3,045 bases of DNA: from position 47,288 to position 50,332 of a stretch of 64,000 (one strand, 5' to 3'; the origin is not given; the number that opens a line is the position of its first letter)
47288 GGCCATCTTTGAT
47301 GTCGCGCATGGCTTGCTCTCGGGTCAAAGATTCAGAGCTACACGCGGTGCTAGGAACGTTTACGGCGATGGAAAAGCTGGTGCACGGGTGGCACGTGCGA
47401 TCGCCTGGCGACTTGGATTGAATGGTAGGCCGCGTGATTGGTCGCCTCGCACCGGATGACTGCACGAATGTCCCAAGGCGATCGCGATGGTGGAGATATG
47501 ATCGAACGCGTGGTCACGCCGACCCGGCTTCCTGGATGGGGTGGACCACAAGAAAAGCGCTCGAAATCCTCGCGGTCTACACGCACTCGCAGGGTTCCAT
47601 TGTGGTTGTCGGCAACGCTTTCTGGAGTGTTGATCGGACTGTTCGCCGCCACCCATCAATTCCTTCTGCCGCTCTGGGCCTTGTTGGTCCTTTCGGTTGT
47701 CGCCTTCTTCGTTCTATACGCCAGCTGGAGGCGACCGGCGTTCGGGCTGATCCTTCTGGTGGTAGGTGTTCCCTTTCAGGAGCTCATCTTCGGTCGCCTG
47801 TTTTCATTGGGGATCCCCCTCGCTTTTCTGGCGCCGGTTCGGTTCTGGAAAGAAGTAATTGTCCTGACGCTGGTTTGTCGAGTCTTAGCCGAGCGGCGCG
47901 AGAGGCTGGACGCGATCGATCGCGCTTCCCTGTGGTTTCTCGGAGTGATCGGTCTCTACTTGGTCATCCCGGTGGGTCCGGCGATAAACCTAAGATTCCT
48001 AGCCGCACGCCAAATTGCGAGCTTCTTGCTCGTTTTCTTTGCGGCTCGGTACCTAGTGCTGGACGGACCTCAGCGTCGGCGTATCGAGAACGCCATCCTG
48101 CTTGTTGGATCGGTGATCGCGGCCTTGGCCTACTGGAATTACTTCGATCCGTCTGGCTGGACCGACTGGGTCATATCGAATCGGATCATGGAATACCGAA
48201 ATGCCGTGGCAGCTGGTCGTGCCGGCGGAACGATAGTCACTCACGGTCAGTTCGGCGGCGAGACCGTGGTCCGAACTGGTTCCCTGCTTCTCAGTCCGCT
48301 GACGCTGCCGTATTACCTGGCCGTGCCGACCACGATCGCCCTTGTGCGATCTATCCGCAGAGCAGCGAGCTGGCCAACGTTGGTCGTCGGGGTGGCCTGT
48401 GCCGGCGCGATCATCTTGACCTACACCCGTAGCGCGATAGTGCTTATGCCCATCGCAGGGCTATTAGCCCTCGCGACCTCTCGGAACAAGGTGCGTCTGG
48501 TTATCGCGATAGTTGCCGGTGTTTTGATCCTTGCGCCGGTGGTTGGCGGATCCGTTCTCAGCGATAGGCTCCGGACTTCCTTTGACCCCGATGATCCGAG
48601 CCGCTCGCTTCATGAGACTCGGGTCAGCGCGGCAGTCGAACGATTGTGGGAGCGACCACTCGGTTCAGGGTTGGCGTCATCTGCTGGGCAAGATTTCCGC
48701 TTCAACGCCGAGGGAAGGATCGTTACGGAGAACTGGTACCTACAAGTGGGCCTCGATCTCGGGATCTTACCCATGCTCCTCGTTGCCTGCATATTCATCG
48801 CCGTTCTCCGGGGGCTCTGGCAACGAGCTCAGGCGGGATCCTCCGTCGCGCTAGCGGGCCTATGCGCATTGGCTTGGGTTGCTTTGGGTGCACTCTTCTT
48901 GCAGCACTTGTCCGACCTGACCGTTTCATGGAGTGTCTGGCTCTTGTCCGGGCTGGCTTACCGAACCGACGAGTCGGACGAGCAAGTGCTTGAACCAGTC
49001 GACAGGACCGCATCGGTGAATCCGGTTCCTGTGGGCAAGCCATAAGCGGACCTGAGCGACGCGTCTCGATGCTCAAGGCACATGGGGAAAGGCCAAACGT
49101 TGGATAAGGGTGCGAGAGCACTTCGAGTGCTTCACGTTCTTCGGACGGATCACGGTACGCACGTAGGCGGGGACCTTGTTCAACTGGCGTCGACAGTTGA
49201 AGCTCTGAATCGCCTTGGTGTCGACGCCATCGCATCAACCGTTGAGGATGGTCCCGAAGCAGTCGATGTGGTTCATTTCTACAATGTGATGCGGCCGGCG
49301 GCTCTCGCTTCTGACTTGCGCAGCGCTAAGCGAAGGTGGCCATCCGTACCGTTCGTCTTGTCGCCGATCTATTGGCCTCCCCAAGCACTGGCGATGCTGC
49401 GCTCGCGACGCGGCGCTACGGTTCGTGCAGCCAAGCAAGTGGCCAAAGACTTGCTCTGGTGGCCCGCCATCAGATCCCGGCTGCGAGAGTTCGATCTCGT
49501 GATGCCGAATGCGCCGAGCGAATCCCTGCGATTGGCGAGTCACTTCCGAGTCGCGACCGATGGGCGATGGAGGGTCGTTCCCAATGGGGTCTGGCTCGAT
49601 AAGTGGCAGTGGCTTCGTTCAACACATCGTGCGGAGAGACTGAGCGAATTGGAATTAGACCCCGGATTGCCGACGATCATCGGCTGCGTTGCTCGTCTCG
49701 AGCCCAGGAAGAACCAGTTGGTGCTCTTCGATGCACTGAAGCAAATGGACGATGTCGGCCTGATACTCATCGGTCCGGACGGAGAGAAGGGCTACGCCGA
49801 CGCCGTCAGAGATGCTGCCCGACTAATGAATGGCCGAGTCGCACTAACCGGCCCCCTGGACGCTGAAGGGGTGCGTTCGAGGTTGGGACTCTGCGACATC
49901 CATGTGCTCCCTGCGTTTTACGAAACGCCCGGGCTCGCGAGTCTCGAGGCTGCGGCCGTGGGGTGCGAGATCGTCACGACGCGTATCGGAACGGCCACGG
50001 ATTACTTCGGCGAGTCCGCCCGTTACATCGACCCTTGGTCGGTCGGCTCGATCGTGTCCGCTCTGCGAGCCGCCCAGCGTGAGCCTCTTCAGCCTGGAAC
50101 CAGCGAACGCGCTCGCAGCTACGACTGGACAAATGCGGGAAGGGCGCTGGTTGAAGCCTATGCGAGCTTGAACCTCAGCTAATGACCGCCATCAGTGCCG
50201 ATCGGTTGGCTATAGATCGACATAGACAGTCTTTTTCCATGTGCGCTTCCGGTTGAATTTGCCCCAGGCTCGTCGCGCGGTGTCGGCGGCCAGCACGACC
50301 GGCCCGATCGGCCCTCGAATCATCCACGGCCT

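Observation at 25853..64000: ~36-kb glycan-assembly super-locus that mixes ABC-transporter, Wzy_C/ligase and PCP/BY-kinase logic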

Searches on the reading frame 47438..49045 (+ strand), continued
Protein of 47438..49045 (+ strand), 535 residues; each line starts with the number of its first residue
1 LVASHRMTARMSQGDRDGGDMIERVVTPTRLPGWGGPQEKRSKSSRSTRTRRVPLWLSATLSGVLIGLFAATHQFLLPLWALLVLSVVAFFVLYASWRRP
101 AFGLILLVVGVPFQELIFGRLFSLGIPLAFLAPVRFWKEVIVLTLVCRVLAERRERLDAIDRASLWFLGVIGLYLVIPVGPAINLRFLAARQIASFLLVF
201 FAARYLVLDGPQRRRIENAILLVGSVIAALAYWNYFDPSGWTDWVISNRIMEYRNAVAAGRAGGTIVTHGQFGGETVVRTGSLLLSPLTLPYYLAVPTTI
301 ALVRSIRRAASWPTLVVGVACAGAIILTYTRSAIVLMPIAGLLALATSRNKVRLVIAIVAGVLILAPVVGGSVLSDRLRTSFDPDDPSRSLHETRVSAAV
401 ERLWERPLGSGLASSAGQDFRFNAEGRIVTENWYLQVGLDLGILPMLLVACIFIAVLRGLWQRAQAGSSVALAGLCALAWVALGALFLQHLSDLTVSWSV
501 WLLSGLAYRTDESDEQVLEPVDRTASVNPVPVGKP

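Call 59: fold_search(model_id=the predicted structure, library=pdb)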
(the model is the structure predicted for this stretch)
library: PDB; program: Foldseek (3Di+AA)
matches with E <= 10: 462; with E <= 0.001: 0
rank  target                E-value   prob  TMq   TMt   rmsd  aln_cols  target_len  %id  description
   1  8p1u_A                1.5e-03  1.00  0.27  0.36  13.1       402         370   16  Structure of divisome complex FtsWIQLB (released 2024-05-22)
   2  5gpj_B                2.6e-01  0.09  0.10  0.08  27.1       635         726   11  Crystal Structure of Proton-Pumping Pyrophosphatase (released 2016-12-28)
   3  5gpj_D                2.7e-01  0.11  0.11  0.09  25.5       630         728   11  Crystal Structure of Proton-Pumping Pyrophosphatase (released 2016-12-28)
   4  9j3n_A                2.9e-01  0.10  0.11  0.11  24.0       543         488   11  ATP bound Chlamydia pneumoniae ATP/ADP translocator NTT1(Inward open state) (released 2025-03-19)
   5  8uga_A                3.1e-01  0.12  0.12  0.14  23.2       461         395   14  Mus musculus Otopetrin 2 (mOTOP2) M374W in pH 8.0 (released 2024-08-21)
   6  7a0g_EEE              3.4e-01  0.08  0.07  0.10  35.0       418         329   13  Structure of the SmhB pore of the tripartite alpha-pore forming toxin, Smh, from Serratia marcescens. (released 2021-03-31)
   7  8fzk_A                3.8e-01  0.11  0.11  0.13  25.3       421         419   12  Dimeric human importin alpha subunit (released 2023-02-08)
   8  6c1q_B                4.1e-01  0.09  0.10  0.13  23.5       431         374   14  Crystal structure of human C5a receptor in complex with an orthosteric antagonist PMX53 and an allosteric antagonist N (released 2018-05-30)
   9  9lmo_R                4.3e-01  0.09  0.10  0.13  27.6       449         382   10  Cryo-EM structure of human apo inactive GPR4 (released 2025-07-09)
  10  7ose_A                4.3e-01  0.09  0.11  0.12  22.9       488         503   12  cytochrome bd-II type oxidase with bound aurachin D (released 2021-11-17)
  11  4fbz                  4.5e-01  0.13  0.10  0.17  22.3       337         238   12  Crystal structure of deltarhodopsin from Haloterrigena thermotolerans (released 2013-05-15)
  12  5gpj_C                4.5e-01  0.10  0.12  0.10  25.0       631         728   11  Crystal Structure of Proton-Pumping Pyrophosphatase (released 2016-12-28)
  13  3coc_A                4.7e-01  0.14  0.09  0.15  22.1       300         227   14  Crystal Structure of D115A mutant of Bacteriorhodopsin (released 2008-04-08)
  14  7fd9_A                5.7e-01  0.16  0.11  0.08  21.9       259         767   15  Thermostabilised full length human mGluR5-5M with orthosteric antagonist, LY341495 (released 2021-09-08)
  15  7a0g_AAA              6.1e-01  0.06  0.07  0.10  34.9       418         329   13  Structure of the SmhB pore of the tripartite alpha-pore forming toxin, Smh, from Serratia marcescens. (released 2021-03-31)
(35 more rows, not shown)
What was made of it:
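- Tried and rejected: Foldseek against the PDB gave a single weak FtsW hit, E 1.5e-3, TM 0.27-0.36 (call 59).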

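Call 62: search_solved_structures(query=A2, max_evalue=1)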
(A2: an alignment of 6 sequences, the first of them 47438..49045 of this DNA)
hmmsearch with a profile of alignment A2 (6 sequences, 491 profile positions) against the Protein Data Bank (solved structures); distinct sequences matched with E-value up to 1: 0.

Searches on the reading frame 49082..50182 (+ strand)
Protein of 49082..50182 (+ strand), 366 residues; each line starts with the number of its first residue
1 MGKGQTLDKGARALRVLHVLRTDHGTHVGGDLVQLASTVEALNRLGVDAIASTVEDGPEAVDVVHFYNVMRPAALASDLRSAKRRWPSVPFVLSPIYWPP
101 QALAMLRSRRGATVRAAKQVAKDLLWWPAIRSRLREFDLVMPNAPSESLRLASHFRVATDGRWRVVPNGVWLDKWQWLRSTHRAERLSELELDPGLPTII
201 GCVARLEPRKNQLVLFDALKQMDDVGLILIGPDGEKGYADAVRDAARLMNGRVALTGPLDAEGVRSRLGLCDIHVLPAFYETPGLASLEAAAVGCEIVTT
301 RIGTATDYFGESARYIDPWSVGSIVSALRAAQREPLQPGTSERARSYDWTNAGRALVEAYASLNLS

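Call 6: search_protein_families(library=pfam, proteins=[window:49082-50182:+], max_evalue=0.001)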
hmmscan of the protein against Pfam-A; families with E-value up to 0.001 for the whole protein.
window:49082-50182:+ (366 aa): 2 families
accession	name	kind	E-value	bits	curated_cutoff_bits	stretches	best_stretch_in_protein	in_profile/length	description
PF13692.12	Glyco_trans_1_4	-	3.7e-14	53.6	27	1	199-328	3-136/142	Glycosyl transferases group 1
PF00534.26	Glycos_transf_1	-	2.4e-13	50.4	26.4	1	197-327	15-151/172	Glycosyl transferases group 1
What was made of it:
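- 49082..50182 (+): GT4 (variable cassette). Call 6.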
